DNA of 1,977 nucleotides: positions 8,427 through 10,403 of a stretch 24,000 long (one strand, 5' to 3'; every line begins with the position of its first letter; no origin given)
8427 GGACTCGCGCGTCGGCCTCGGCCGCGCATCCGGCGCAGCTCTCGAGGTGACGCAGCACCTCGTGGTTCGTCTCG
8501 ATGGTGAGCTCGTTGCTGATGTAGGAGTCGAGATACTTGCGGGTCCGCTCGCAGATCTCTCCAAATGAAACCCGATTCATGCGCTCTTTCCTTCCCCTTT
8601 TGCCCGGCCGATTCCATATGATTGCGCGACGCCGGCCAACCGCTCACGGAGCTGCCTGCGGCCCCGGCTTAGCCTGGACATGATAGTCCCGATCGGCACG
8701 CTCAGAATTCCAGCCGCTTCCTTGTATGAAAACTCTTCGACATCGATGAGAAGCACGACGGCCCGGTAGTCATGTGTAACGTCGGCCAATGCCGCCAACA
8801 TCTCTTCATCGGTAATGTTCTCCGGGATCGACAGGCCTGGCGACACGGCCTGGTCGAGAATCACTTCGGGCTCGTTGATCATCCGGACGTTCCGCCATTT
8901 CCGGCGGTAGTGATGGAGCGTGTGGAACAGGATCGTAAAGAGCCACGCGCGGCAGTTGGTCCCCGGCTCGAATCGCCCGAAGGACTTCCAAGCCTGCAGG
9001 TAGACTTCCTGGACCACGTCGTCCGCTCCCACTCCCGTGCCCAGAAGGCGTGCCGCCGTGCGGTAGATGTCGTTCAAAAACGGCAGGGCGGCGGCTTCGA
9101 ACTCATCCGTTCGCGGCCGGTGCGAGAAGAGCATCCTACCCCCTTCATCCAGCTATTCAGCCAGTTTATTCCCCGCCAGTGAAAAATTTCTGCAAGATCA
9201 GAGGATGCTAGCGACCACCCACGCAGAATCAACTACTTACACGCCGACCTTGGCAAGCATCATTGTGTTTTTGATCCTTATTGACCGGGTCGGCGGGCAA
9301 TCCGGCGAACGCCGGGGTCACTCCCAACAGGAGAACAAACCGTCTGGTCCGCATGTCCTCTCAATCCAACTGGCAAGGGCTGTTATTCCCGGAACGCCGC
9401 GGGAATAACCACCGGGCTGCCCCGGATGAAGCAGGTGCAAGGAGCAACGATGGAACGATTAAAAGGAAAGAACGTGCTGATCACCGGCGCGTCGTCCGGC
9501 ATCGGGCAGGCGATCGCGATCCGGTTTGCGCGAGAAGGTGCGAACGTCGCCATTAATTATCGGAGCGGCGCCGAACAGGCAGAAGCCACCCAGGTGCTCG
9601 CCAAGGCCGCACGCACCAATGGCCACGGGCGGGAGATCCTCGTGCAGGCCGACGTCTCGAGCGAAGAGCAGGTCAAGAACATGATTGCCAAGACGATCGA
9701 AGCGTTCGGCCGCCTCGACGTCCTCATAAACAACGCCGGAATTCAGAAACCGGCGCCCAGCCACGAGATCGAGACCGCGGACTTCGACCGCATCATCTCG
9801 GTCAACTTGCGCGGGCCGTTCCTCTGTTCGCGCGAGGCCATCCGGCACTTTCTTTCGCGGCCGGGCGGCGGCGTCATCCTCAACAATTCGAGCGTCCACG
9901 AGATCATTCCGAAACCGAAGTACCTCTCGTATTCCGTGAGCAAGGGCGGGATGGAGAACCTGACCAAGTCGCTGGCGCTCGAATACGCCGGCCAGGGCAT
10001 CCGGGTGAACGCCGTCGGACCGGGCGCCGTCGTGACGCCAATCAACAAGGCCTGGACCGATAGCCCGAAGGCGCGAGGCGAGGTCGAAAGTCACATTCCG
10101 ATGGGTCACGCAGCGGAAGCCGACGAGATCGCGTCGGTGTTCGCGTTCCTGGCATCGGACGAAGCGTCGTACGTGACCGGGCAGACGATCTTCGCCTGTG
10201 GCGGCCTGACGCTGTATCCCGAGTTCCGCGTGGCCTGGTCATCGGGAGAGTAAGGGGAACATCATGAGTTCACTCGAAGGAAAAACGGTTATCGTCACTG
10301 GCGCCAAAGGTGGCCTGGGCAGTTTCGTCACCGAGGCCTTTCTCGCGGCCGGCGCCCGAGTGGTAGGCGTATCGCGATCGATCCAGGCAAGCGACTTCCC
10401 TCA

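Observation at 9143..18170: Five copies of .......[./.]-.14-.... upstream of sigma-1, a 41-aa ORF, the SDR operon, olsF and the DinB operon: a candidate ECF regulon signature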

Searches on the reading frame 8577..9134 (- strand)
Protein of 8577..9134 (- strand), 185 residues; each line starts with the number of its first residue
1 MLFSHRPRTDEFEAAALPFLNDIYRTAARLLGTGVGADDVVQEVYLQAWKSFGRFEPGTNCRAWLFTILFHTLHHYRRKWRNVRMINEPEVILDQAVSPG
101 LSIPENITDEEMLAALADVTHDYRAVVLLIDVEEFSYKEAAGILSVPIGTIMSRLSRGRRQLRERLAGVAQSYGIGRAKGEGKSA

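Call 9: search_protein_families(library=pfam, proteins=[window:8577-9134:-], max_evalue=0.01)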
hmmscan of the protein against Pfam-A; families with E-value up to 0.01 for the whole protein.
window:8577-9134:- (185 aa): 5 families
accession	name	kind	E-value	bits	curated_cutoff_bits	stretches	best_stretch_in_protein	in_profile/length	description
PF04542.20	Sigma70_r2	-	2.9e-13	49.8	24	1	20-81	6-70/71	Sigma-70 region 2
PF08281.18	Sigma70_r4_2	-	3.6e-13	49.4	25.7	1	110-162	2-54/54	Sigma-70, region 4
PF04545.22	Sigma70_r4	-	1.8e-07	31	24.1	1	115-164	1-50/50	Sigma-70, region 4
PF22029.2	PhyR_sigma2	-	0.00026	21.4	27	1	27-69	12-54/55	Sigma2 domain of PhyR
PF22233.2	PhyR_sigma-like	-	0.0023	18.1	27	1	119-147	4-32/50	Response regulator PhyR, sigma-like domain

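Call 13: find_homologous_proteins(query=window:8577-9134:-, max_evalue=1e-20)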
Query window:8577-9134:- (185 aa): 6909 proteins with E <= 1e-20 among 8000 candidates; the best 120 are listed.
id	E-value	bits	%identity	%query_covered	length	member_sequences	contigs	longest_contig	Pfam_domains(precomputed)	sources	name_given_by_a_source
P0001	3.1e-118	410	100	100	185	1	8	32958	PF04545.23,PF04542.21,PF08281.19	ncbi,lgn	ncbi:MAG: sigma-70 family RNA polymerase sigma factor [Bryobacteraceae bacterium]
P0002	5.6e-107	373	90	100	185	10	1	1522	PF04545.23,PF04542.21,PF08281.19,PF22029.3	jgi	jgi:RNA polymerase sigma-70 factor (ECF subfamily)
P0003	2.0e-105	368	90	100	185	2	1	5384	PF04545.23,PF04542.21,PF08281.19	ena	-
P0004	3.9e-101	354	84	100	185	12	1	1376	PF04545.23,PF04542.21,PF08281.19,PF22029.3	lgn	-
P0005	5.0e-98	344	82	100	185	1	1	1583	PF04545.23,PF04542.21,PF08281.19,PF22029.3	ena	-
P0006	9.4e-98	343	82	100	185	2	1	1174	PF04545.23,PF04542.21,PF08281.19,PF22029.3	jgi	jgi:RNA polymerase sigma-70 factor (ECF subfamily)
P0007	8.8e-97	340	81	100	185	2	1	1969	PF04545.23,PF04542.21,PF08281.19,PF22029.3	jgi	jgi:RNA polymerase sigma-70 factor (ECF subfamily)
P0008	3.2e-96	338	82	100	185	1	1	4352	PF04545.23,PF04542.21,PF08281.19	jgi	jgi:RNA polymerase sigma-70 factor (ECF subfamily)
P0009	2.0e-94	332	81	100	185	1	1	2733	PF04545.23,PF04542.21,PF08281.19,PF22029.3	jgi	jgi:RNA polymerase sigma-70 factor, ECF subfamily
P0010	3.0e-94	332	80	100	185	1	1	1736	PF04542.21,PF08281.19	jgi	jgi:RNA polymerase sigma-70 factor (ECF subfamily)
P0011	6.7e-94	330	80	100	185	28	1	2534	PF04545.23,PF04542.21,PF08281.19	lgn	-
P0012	1.1e-93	330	79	100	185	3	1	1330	PF04545.23,PF04542.21,PF08281.19,PF22029.3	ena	-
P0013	6.8e-93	327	79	100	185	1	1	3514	PF04545.23,PF04542.21,PF08281.19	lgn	-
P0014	6.0e-92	324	79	100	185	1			PF04545.23,PF04542.21,PF08281.19,PF22029.3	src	-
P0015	1.1e-91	323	79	100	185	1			PF04545.23,PF04542.21,PF08281.19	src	-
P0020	1.6e-89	316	76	100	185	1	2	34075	PF04545.23,PF04542.21,PF08281.19,PF22029.3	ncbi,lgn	-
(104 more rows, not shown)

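Call 14: find_related_loci(query=window:8577-9134:-, collection=genome_contigs, flank=10000)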
Query window:8577-9134:- (185 aa) in genome_contigs; peptide patterns used: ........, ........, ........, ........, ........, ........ (x = any residue, [..] = any of these).
559 stretches matched a pattern; 400 encode a relative of the query (tblastn E <= 1e-3); the best 80 are kept; 80 distinct loci.
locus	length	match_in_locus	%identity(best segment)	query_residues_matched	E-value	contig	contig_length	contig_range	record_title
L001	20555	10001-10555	73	1-185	1e-89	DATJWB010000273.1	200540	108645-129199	MAG TPA_asm: Bryobacteraceae bacterium isolate SMAG_U15088 k141_916755, whole genome shotgun sequence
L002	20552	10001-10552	73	1-185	3e-89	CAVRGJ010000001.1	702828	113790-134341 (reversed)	MAG: uncultured Alphaproteobacteria bacterium isolate MFD05442.bin.1.334 genome assembly, contig: contig_11960, whole ge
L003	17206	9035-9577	69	1-181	3e-87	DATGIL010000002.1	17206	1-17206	MAG TPA_asm: Bryobacteraceae bacterium isolate SMAG_U9806 k141_723200, whole genome shotgun sequence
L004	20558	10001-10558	71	1-185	6e-87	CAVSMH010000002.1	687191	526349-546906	MAG: Bryobacterales bacterium isolate MFD04944.bin.1.225 genome assembly, contig: contig_13525, whole genome shotgun seq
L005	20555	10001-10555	72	1-185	3e-86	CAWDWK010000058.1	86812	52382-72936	MAG: uncultured Solibacteraceae bacterium isolate MFD05521.bin.2.66 genome assembly, contig: contig_73962, whole genome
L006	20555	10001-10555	68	1-185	9e-86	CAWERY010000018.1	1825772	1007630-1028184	MAG: uncultured Solibacteraceae bacterium isolate MFD04967.bin.2.95 genome assembly, contig: contig_7115, whole genome s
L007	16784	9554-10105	69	1-185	7e-83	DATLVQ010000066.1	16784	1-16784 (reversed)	MAG TPA_asm: Bryobacteraceae bacterium isolate SMAG_U13196 k141_509761, whole genome shotgun sequence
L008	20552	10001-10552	73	1-185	2e-81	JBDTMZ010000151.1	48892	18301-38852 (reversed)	MAG: Candidatus Solibacter sp. isolate cluster3_bin.138 NODE_1732_length_48892_cov_14.004669, whole genome shotgun seque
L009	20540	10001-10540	68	6-185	7e-81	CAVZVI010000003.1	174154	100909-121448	MAG: Bryobacterales bacterium isolate MFD02416.bin.1.290 genome assembly, contig: contig_104794, whole genome shotgun se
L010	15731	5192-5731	69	6-185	2e-80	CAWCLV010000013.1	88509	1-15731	MAG: Bryobacterales bacterium isolate MFD05502.bin.1.177 genome assembly, contig: contig_69310, whole genome shotgun seq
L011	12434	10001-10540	69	6-185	2e-80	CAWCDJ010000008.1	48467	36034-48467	MAG: Bryobacterales bacterium isolate MFD05502.bin.1.198 genome assembly, contig: contig_69309, whole genome shotgun seq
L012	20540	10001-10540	68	6-185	9e-81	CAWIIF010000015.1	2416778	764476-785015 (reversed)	MAG: Bryobacterales bacterium isolate MFD05502.bin.1.55 genome assembly, contig: contig_7453, whole genome shotgun seque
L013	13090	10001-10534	67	8-185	3e-79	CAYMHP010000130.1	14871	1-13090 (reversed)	MAG TPA_asm: uncultured Solibacteraceae bacterium isolate SRP272529_co2_257 genome assembly, contig: NODE_7026_length_14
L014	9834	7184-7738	65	1-185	2e-78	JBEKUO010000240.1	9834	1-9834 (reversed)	MAG: Bryobacteraceae bacterium isolate SPRUCE 583 SPRUCE_583_240, whole genome shotgun sequence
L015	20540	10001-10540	64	1-182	2e-76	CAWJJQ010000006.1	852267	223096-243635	MAG: Bryobacterales bacterium isolate MFD05705.bin.1.75 genome assembly, contig: contig_29868, whole genome shotgun sequ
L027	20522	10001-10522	63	10-183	4e-71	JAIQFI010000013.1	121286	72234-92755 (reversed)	MAG: Terriglobia bacterium isolate SRVP_5 SR-VP_26_10_2019_C_20cm_scaffold_295, whole genome shotgun sequence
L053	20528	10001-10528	59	9-184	2e-67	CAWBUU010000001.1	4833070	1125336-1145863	MAG: Terriglobia bacterium isolate MFD00822.bin.2.2 genome assembly, contig: contig_14712, whole genome shotgun sequence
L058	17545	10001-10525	58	9-183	3e-66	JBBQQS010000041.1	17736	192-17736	MAG: Bryobacterales bacterium isolate Co_metawrap_1602 Cmw_1602_k141_4577365_length_17736_cov_8.0000, whole genome shotg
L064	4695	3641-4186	55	2-185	3e-65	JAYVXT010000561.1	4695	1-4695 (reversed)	MAG: Bryobacterales bacterium isolate GL85_DN_metabinner_10 GL85_DN_metabinner_10_560, whole genome shotgun sequence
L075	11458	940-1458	55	6-178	4e-62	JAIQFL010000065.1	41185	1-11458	MAG: Terriglobia bacterium isolate SRVP_16 SR-VP_26_10_2019_C_20cm_scaffold_1699, whole genome shotgun sequence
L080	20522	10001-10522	61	12-185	1e-61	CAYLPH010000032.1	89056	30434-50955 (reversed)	MAG TPA_asm: uncultured Candidatus Solibacter sp. isolate SRP287051_co1_109 genome assembly, contig: NODE_552_length_890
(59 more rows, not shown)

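Call 21: search_protein_families(library=ncbifam, proteins=[window:8577-9134:-], max_evalue=0.001)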
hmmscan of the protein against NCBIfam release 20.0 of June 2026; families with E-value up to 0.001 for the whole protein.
window:8577-9134:- (185 aa): 75 families (the best 25 are shown)
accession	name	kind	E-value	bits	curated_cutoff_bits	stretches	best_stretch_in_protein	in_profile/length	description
TIGR02947.1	SigH_actino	hypoth_equivalog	1.1e-39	136.2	251.55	1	8-179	9-192/193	RNA polymerase sigma-70 factor, TIGR02947 family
NF009185.0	PRK12533.1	equivalog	1.8e-31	109.6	248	1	8-171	27-198/231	RNA polymerase sigma factor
NF009198.0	PRK12546.1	equivalog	6.3e-29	101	270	1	27-166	24-161/188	RNA polymerase sigma factor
NF007229.0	PRK09647.1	equivalog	5.2e-26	91.3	265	1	21-172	55-208/220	RNA polymerase sigma factor SigE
NF009195.0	PRK12543.1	subfamily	2.3e-25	89.2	197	1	21-166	31-178/192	RNA polymerase sigma factor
NF009199.0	PRK12547.1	subfamily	8.6e-25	87.2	219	1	18-167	14-161/184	RNA polymerase sigma factor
NF009164.0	PRK12511.1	equivalog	4.4e-24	85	185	1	23-164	17-157/182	RNA polymerase sigma factor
NF009169.0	PRK12516.1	equivalog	1.6e-23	83.1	321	1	11-166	11-164/188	RNA polymerase sigma factor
NF004113.0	PRK05602.1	equivalog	7.1e-23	81.3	208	1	21-170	56-205/211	RNA polymerase sigma factor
TIGR02937.1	sigma70-ECF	superfamily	2.1e-22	79.5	42.9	1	18-166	9-165/165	sigma-70 family RNA polymerase sigma factor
NF009192.0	PRK12540.1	equivalog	1.2e-21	77.1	307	1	24-166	19-159/182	RNA polymerase sigma factor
TIGR02983.1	SigE-fam_strep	subfamily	5.6e-21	75.1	141.55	1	9-167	5-159/162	SigE family RNA polymerase sigma factor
NF009171.0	PRK12518.1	equivalog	1e-20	74.3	208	1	37-166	53-184/191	RNA polymerase sigma factor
TIGR02950.1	SigM_subfam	subfamily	4.9e-20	72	147.95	1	19-166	9-158/159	RNA polymerase sigma factor, SigM family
NF058625.1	sigma_PG0214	equivalog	7.7e-20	71.3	130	1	10-168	4-163/170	GFO_1088 family ECF-type sigma factor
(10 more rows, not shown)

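Call 31: search_solved_structures(query=window:8577-9134:-, max_evalue=0.00001, show_alignments=2)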
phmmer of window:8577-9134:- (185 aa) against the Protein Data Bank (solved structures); distinct sequences matched with E-value up to 0.00001: 18.
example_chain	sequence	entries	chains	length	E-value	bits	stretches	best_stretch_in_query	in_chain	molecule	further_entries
6jcy_F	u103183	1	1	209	4.2e-30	107.9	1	9-179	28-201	ECF RNA polymerase sigma factor SigH,ECF RNA polymerase sigma factor SigE,ECF RNA polymera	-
5zx2_F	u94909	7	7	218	6.1e-29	104.1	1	9-179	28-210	ECF RNA polymerase sigma factor SigH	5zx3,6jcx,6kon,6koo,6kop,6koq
9m9d_F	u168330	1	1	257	1.8e-18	70.1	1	21-168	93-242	ECF RNA polymerase sigma factor SigE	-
9m9e_F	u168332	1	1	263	1.9e-18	70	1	21-168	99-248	ECF RNA polymerase sigma factor SigE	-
9m98_F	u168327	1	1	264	1.9e-18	70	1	21-168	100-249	ECF RNA polymerase sigma factor SigE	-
5uxx_A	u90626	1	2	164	2.2e-18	69.8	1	28-166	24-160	RNA polymerase sigma factor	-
1h3l_A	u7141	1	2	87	1.8e-14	57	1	7-82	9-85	RNA POLYMERASE SIGMA FACTOR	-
5fgm_A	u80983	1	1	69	1.3e-13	54.2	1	107-168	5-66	ECF RNA polymerase sigma factor SigR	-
5wuq_A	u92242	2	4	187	7.7e-13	51.7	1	19-167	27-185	ECF RNA polymerase sigma factor SigW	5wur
7qh5_A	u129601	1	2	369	5.2e-11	45.7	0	12-74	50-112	RNA polymerase sigma factor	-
6dv9_F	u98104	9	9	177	6.2e-11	45.5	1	23-166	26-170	ECF RNA polymerase sigma factor SigL | RNA polymerase sigma factor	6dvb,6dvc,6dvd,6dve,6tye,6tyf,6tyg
1or7_A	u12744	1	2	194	5.8e-10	42.3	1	26-165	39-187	RNA polymerase sigma-E factor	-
6jbq_F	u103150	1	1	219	7.9e-10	41.9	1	26-164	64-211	ECF RNA polymerase sigma-E factor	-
6in7_B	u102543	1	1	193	1.5e-09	41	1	12-166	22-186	RNA polymerase sigma-H factor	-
8z6g_B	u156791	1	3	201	1.6e-09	40.9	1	12-166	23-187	RNA polymerase sigma factor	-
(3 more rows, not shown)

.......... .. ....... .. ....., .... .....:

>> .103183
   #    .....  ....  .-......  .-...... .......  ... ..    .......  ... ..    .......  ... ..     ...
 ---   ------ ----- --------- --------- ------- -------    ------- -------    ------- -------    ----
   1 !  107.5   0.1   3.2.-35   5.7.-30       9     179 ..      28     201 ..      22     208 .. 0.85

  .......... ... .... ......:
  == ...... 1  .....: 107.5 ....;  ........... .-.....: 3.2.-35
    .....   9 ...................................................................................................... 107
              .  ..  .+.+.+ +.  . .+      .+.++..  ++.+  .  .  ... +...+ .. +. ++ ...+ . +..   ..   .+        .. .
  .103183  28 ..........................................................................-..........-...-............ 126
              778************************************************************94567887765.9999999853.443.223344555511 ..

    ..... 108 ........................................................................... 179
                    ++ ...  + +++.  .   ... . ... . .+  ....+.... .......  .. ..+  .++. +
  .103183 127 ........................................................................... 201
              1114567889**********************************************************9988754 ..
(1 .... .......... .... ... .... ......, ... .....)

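Call 46: search_protein_families(library=pfam, proteins=[L003:6687-7136:+, L001:9150-9887:-, L064:3111-3638:+, L080:912-1445:+, L058:9242-9820:-, L053:7556-9241:-, L027:5270-5887:+, L075:2949-3797:+], max_evalue=0.001)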
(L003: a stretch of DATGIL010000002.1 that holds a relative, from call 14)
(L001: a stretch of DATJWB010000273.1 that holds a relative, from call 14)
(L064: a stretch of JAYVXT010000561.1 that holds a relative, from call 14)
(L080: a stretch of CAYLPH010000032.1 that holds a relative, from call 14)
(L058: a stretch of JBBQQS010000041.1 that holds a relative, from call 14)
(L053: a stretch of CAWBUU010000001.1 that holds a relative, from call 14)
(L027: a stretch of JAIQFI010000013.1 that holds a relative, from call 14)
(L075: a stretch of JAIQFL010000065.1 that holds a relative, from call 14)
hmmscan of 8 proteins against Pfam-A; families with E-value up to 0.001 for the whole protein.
L003:6687-7136:+ (149 aa): 1 family
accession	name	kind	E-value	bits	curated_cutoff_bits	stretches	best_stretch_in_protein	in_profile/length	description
PF04945.19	YHS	-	2.2e-08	34.4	30.3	1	43-89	1-47/47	YHS domain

L001:9150-9887:- (245 aa): 1 family
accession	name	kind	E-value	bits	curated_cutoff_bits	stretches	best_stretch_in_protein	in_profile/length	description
PF06764.17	DUF1223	-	2.5e-57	194.7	30.7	1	32-228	1-202/202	Protein of unknown function (DUF1223)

L064:3111-3638:+ (175 aa): 3 families
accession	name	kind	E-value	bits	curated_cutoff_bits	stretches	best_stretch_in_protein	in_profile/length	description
PF00578.27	AhpC-TSA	-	9.4e-14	51.9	26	1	25-146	2-123/124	AhpC/TSA family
PF08534.16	Redoxin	-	1.1e-09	38.7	26.6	1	25-149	3-133/148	Redoxin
PF13905.12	Thioredoxin_8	-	4.1e-06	27.5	27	1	49-144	1-94/94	Thioredoxin-like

L080:912-1445:+ (177 aa): 2 families
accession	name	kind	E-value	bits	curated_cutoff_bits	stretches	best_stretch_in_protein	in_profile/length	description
PF00578.27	AhpC-TSA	-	4e-23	82.1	26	1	20-153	1-123/124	AhpC/TSA family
PF08534.16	Redoxin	-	2.3e-19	70.1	26.6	1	20-161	2-138/148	Redoxin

L058:9242-9820:- (192 aa): 1 family
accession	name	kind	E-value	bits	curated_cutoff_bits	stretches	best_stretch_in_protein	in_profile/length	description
PF13505.12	OMP_b-brl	-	6.8e-11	43.1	28.7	1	4-181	3-169/175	Outer membrane protein beta-barrel domain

L053:7556-9241:- (561 aa): 4 families
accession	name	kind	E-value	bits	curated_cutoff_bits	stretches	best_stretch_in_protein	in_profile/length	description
PF07992.20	Pyr_redox_2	-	7.3e-45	154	26.1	1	140-462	2-290/291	Pyridine nucleotide-disulphide oxidoreductase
PF00070.33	Pyr_redox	-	7.1e-14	52.5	22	1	300-379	2-67/82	Pyridine nucleotide-disulphide oxidoreductase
PF22366.1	NDH2_C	-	3.6e-08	33.9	27.7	1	487-553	2-62/62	NDH2 C-terminal domain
PF01266.30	DAO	-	0.00035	20.7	27.9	0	360-410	157-217/353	FAD dependent oxidoreductase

L027:5270-5887:+ (205 aa): 1 family
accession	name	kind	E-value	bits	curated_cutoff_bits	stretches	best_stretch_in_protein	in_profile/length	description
PF04264.18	YceI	-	5.5e-18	66.2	23.7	1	33-194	6-147/150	YceI-like domain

L075:2949-3797:+ (282 aa): 4 families
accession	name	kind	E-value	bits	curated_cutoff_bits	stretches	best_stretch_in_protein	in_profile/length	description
PF03928.20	HbpS-like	-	2.9e-31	108.6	25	1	31-154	1-127/128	Haem degrading protein HbpS-like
PF07883.17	Cupin_2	-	9.1e-09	35.4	27.2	1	245-271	34-60/70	Cupin domain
PF00190.28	Cupin_1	-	1.8e-07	31.2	22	1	197-277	41-111/151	Cupin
PF13185.12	GAF_2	-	0.0007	20.3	28.6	0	32-157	3-131/136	GAF domain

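Call 73: find_encoding_contigs(protein=window:8577-9134:-, flank=10000, max_places=4)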
Protein window:8577-9134:- (185 aa): 8 contigs read that carry it; 4 places shown.
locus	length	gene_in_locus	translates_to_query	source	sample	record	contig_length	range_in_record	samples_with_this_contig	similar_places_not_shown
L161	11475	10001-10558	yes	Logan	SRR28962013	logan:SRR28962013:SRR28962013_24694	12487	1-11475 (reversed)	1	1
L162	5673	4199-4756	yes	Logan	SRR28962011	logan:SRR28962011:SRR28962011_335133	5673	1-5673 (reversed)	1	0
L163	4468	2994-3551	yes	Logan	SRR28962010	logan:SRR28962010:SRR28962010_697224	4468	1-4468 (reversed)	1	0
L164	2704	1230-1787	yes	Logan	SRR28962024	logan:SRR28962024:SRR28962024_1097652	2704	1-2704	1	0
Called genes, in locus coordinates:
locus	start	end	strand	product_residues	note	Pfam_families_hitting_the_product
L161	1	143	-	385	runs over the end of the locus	?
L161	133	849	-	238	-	PF00230:MIP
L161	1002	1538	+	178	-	-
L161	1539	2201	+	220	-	PF05742:TANGO2 (weak)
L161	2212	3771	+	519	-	PF09335:VTT_dom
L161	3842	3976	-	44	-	-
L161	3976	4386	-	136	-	-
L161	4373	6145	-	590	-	PF19576:Acyltransf_2, PF13444:Acetyltransf_5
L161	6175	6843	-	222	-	-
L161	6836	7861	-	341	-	PF01794:Ferric_reduct, PF00355:Rieske, PF13806:Rieske_2, PF22543:Rieske_4 (weak)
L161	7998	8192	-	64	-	-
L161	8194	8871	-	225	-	PF00106:adh_short, PF01370:Epimerase, PF13561:adh_short_C2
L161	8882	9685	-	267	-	PF00106:adh_short, PF08659:KR, PF23441:SDR, PF13561:adh_short_C2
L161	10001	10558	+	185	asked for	PF04542:Sigma70_r2, PF08281:Sigma70_r4_2, PF04545:Sigma70_r4 (weak)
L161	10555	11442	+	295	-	PF13490:zf-HC2 (weak)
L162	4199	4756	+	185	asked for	PF04542:Sigma70_r2, PF08281:Sigma70_r4_2, PF04545:Sigma70_r4 (weak)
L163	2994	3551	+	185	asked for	PF04542:Sigma70_r2, PF08281:Sigma70_r4_2, PF04545:Sigma70_r4 (weak)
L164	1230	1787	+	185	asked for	PF04542:Sigma70_r2, PF08281:Sigma70_r4_2, PF04545:Sigma70_r4 (weak)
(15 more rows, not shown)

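Call 75: find_encoding_contigs(protein=P0020, flank=10000, max_places=2)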
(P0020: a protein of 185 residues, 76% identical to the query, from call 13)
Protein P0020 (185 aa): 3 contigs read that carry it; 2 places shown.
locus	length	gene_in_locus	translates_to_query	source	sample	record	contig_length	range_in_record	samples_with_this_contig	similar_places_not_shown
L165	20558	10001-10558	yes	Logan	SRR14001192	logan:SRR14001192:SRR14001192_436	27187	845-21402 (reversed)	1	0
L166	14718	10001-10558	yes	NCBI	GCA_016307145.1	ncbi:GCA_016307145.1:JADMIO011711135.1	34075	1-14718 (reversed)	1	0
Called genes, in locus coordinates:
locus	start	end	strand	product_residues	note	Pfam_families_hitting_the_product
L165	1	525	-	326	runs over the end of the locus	PF00890:FAD_binding_2 (faint), PF07992:Pyr_redox_2 (faint), PF00732:GMC_oxred_N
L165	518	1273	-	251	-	PF00230:MIP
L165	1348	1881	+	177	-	-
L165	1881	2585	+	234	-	PF05742:TANGO2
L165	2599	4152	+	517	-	PF09335:VTT_dom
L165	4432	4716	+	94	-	-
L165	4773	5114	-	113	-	-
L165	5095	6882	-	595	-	PF19576:Acyltransf_2, PF01553:Acyltransferase (weak), PF13444:Acetyltransf_5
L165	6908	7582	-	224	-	-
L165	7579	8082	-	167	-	PF00355:Rieske, PF13806:Rieske_2, PF22543:Rieske_4 (weak)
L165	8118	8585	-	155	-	PF01794:Ferric_reduct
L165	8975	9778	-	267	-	PF00106:adh_short, PF08659:KR, PF23441:SDR, PF13561:adh_short_C2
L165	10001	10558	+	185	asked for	PF04542:Sigma70_r2, PF22029:PhyR_sigma2 (weak), PF08281:Sigma70_r4_2, PF04545:Sigma70_r4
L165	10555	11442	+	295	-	PF13490:zf-HC2 (weak), PF11859:DUF3379 (faint)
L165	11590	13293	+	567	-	PF06772:LtrA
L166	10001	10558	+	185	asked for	PF04542:Sigma70_r2, PF22029:PhyR_sigma2 (weak), PF08281:Sigma70_r4_2, PF04545:Sigma70_r4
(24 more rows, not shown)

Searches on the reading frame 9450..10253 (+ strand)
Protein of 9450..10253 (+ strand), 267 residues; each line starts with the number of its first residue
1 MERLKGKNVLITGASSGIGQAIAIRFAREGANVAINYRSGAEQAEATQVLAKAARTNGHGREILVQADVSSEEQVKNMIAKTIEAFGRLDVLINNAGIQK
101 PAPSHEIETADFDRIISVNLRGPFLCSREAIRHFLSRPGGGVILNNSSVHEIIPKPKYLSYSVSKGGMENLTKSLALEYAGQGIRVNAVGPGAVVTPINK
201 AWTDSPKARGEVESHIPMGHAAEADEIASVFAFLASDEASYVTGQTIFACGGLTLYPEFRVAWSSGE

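Call 9: search_protein_families(library=pfam, proteins=[window:9450-10253:+], max_evalue=0.01)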
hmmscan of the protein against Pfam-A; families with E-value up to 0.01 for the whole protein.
window:9450-10253:+ (267 aa): 5 families
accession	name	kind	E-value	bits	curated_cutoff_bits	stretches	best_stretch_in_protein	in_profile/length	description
PF13561.12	adh_short_C2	-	2.3e-68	230.7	27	1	13-254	1-236/236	Enoyl-(Acyl carrier protein) reductase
PF00106.31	adh_short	-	2.4e-54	184.2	26.6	1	7-204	1-192/195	short chain dehydrogenase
PF23441.1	SDR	-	1.6e-11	44.6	27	1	3-255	4-257/258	SDR-like rossmann domain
PF08659.16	KR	-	1.8e-10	41.5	22.6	1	9-122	3-115/180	KR domain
PF01370.27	Epimerase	-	0.0013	18.6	20.9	1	9-121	1-97/240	NAD dependent epimerase/dehydratase family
